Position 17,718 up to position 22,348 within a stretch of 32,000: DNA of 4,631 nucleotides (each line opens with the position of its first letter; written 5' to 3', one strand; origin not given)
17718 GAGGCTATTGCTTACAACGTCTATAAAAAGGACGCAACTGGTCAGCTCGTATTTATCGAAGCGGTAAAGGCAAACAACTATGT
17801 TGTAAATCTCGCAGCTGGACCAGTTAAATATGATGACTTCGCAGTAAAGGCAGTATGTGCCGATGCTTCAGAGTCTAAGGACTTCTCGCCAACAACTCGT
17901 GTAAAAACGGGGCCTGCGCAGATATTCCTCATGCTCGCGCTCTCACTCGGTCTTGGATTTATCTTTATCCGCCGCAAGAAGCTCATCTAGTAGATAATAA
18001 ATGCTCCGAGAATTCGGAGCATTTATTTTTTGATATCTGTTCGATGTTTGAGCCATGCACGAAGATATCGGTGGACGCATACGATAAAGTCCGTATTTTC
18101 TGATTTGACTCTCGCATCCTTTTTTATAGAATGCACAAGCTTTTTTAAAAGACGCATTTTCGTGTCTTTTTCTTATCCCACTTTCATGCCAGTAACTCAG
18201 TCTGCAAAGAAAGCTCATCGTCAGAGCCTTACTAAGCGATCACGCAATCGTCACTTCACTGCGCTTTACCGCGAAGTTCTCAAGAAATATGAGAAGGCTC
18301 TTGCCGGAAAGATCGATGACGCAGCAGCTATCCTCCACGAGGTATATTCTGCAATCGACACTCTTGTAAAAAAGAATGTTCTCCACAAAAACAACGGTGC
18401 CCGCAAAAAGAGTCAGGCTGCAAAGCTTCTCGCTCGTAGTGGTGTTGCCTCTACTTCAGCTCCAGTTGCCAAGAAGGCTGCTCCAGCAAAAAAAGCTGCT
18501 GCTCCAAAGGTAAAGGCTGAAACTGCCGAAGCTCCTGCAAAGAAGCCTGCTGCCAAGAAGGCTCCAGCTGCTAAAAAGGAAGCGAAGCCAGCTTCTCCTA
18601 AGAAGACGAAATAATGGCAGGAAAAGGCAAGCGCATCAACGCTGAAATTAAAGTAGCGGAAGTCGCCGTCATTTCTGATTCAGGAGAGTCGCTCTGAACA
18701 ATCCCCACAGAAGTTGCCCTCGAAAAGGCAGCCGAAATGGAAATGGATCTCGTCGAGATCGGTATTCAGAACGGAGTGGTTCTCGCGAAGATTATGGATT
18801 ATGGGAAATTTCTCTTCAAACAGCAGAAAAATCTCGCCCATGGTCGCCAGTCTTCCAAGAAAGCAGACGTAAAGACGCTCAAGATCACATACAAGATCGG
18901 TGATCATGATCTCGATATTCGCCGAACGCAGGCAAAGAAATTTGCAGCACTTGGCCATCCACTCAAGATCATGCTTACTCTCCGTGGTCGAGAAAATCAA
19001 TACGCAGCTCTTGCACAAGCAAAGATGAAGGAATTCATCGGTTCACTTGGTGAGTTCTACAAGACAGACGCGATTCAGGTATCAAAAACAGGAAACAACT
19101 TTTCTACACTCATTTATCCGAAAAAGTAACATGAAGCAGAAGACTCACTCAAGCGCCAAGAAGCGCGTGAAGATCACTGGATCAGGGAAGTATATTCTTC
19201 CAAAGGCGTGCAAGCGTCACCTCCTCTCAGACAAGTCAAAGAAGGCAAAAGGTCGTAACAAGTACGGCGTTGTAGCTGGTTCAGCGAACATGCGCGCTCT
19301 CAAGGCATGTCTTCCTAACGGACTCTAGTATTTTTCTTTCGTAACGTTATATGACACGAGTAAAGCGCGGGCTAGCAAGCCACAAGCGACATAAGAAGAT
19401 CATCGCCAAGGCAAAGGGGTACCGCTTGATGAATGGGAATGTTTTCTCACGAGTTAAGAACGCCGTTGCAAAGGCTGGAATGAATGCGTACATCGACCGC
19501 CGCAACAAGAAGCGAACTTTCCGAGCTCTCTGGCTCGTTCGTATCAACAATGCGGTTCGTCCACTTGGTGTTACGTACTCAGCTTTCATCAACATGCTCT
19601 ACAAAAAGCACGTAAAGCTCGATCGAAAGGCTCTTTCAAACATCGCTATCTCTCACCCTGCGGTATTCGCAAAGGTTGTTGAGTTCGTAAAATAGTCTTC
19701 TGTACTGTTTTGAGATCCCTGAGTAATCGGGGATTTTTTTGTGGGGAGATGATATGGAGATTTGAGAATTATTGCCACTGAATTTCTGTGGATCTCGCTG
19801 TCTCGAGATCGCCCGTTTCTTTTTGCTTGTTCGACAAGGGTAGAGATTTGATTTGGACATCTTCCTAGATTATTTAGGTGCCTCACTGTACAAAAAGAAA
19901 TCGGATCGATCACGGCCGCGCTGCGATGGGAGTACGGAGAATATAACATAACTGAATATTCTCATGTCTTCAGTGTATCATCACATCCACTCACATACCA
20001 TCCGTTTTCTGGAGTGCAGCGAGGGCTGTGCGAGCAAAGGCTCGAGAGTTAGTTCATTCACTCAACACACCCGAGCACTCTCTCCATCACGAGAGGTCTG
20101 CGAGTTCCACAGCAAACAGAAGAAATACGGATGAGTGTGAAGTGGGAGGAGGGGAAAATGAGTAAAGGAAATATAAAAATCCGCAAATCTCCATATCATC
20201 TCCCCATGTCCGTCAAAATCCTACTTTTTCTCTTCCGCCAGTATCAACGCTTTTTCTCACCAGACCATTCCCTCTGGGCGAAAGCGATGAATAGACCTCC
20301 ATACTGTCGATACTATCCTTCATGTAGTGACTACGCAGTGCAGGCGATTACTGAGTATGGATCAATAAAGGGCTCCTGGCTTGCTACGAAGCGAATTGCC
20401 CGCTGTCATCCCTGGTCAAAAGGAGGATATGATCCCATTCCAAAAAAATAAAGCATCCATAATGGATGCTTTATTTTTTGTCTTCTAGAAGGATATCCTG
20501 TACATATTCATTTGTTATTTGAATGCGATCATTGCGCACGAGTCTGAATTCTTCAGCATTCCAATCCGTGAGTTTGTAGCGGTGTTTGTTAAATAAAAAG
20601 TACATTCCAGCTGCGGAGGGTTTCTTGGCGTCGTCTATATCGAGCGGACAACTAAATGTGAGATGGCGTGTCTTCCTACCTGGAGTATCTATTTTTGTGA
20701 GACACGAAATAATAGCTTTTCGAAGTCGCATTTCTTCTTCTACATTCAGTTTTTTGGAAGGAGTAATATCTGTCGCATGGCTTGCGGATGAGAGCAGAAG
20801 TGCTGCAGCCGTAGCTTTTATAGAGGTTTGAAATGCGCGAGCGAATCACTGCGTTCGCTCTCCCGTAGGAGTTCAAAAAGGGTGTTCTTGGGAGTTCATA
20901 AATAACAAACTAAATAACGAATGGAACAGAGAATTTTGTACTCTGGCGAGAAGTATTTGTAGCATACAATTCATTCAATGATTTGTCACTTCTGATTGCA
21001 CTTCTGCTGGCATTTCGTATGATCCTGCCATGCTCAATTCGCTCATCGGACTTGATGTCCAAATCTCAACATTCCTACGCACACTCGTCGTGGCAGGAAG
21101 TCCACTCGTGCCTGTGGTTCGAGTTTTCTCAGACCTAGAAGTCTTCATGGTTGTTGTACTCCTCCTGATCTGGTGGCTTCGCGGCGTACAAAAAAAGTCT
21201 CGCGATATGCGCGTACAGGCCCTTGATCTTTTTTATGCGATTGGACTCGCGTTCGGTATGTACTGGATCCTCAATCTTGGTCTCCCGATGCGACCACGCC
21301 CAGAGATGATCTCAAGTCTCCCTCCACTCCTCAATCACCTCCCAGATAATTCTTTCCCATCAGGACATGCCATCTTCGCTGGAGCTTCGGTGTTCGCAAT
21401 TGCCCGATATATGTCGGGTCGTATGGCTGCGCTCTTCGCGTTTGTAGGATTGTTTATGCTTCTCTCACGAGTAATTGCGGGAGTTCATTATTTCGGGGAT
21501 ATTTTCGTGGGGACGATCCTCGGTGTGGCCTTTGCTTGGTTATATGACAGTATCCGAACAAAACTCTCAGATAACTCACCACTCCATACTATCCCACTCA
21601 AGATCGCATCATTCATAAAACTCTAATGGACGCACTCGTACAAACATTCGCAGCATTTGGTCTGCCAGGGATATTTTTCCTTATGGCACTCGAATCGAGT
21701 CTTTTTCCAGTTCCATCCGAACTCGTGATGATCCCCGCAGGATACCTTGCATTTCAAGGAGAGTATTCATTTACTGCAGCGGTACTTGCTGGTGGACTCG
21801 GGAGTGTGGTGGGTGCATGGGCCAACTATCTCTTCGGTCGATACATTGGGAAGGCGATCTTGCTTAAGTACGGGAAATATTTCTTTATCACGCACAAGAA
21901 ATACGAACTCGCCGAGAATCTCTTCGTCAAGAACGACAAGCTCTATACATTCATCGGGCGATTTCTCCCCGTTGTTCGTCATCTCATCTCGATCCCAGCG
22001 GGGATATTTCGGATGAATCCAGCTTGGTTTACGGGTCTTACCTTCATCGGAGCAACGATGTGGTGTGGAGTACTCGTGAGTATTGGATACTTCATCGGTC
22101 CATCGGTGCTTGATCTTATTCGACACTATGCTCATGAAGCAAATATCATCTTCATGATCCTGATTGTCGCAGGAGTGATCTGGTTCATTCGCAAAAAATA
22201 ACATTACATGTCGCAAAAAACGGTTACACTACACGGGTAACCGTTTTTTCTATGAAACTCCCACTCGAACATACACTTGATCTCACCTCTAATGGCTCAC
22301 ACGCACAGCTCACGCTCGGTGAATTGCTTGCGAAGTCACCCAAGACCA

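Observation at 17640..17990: Two surface proteins share a C-terminal beta-domain plus a VKTGP-TM-basic tail: a possible novel sorting signal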

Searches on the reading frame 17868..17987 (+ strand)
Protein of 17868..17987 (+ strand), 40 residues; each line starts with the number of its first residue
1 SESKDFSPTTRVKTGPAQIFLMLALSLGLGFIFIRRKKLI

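Call 34: find_homologous_proteins(query=A4, max_evalue=10)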
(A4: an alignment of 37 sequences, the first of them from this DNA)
Query A4 (37 sequences): 316 candidates shared short words with the query, none scored E <= 10.

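Call 64: search_protein_families(library=ncbifam, alignment_id=A4, max_evalue=1)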
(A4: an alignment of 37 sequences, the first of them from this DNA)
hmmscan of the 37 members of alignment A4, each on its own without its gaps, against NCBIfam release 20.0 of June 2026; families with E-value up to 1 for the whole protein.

A. member 1, seq(40 aa): 4 families
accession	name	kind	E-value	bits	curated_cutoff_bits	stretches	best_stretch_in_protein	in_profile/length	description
TIGR01167.1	LPXTG_anchor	domain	0.0051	17.4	15.9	1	16-38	11-33/34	LPXTG cell wall anchor domain-containing protein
NF033507.3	Loki-CTERM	subfamily_domain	0.011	16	19.9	1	19-38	6-24/27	Loki-CTERM sorting domain-containing protein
TIGR02595.1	PEP_CTERM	domain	0.022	15.6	16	1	21-38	9-23/24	PEP-CTERM sorting domain-containing protein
NF033191.4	JDVT-CTERM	domain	0.071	13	27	1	21-37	18-34/35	JDVT-CTERM domain-containing protein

B. families by the number of members that match (of 37 scanned): 19 families
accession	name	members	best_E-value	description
TIGR01167.1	LPXTG_anchor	16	0.00018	LPXTG cell wall anchor domain-containing protein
TIGR02595.1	PEP_CTERM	9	0.0047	PEP-CTERM sorting domain-containing protein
NF033507.3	Loki-CTERM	7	0.001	Loki-CTERM sorting domain-containing protein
NF045529.2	Heimdall-CTERM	4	0.022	Heimdall-CTERM domain-containing surface protein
NF033846.1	Rumino_NPXTG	3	0.0021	NPXTG-anchored protein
TIGR04145.2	Firmicu_CTERM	3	0.042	Firmicu-CTERM sorting domain-containing protein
NF051874.1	PVV_CTERM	2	0.0079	PVV-CTERM domain-containing choice-of-anchor G protein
NF033191.4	JDVT-CTERM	2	0.015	JDVT-CTERM domain-containing protein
NF033913.1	fibronec_FbpA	2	0.038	LPXTG-anchored fibronectin-binding protein FbpA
NF058571.1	GVDTG_CTERM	2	0.095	GVDTG sorting domain-containing protein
TIGR04296.1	PEFG-CTERM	1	0.042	PEFG-CTERM sorting domain-containing protein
NF040808.2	CspC_non_triad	1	0.056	bile acid germinant receptor pseudoprotease CspC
TIGR03901.2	MYXO-CTERM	1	0.064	MYXO-CTERM sorting domain-containing protein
NF038356.1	actino_DLW39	1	0.17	DLW-39 family protein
TIGR04143.1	VPxxxP_CTERM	1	0.22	VPXXXP-CTERM sorting domain-containing protein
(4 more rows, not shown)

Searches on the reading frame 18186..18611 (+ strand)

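Call 53: search_protein_families(library=pfam, proteins=[window:18186-18611:+], max_evalue=0.01)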
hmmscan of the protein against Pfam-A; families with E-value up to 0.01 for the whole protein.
seq(142 aa): 1 family
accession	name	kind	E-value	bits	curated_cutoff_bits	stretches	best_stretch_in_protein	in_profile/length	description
PF01649.23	Ribosomal_S20p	-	2.3e-19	70.2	29.5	1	4-82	3-82/83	Ribosomal protein S20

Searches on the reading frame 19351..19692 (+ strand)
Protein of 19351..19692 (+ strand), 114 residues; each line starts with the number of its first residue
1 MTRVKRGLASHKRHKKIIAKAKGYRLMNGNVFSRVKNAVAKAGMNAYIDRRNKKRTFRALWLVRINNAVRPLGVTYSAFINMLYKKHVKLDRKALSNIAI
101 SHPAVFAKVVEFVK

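Call 53: search_protein_families(library=pfam, proteins=[window:19351-19692:+], max_evalue=0.01)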
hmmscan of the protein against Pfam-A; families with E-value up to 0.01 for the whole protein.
seq(114 aa): 1 family
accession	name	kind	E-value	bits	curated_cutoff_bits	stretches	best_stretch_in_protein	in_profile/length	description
PF00453.23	Ribosomal_L20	-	7.9e-36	122.9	30.8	1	3-108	1-106/107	Ribosomal protein L20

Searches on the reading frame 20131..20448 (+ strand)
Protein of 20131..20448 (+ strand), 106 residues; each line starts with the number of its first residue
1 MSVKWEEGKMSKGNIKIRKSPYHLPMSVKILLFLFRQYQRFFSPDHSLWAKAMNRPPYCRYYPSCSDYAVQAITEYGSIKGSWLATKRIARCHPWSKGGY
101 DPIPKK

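Call 53: search_protein_families(library=pfam, proteins=[window:20131-20448:+], max_evalue=0.01)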
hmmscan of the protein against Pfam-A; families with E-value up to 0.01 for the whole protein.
seq(106 aa): 1 family
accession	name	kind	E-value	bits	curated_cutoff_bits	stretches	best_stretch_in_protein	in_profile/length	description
PF01809.23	YidD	-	7.5e-28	96.6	27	1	29-103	2-67/67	Putative membrane protein insertion efficiency factor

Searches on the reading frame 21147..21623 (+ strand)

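Call 53: search_protein_families(library=pfam, proteins=[window:21147-21623:+], max_evalue=0.01)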
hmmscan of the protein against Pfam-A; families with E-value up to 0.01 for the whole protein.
seq(159 aa): 3 families
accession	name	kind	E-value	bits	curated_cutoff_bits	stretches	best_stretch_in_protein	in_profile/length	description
PF01569.27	PAP2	-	7e-18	65.1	27.2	1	25-133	2-121/130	PAP2 superfamily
PF14378.12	PAP2_3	-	9.1e-07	29.3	27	1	68-131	125-189/190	PAP2 superfamily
PF14360.12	PAP2_C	-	6.4e-06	27.1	27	1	72-134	8-73/74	PAP2 superfamily C-terminal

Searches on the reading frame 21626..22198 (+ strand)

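Call 53: search_protein_families(library=pfam, proteins=[window:21626-22198:+], max_evalue=0.01)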
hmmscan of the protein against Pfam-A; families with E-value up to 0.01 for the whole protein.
seq(191 aa): 1 family
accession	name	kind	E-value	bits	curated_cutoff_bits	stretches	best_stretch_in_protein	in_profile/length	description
PF09335.16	VTT_dom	-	2.6e-22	80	33.9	1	29-155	1-122/123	VTT domain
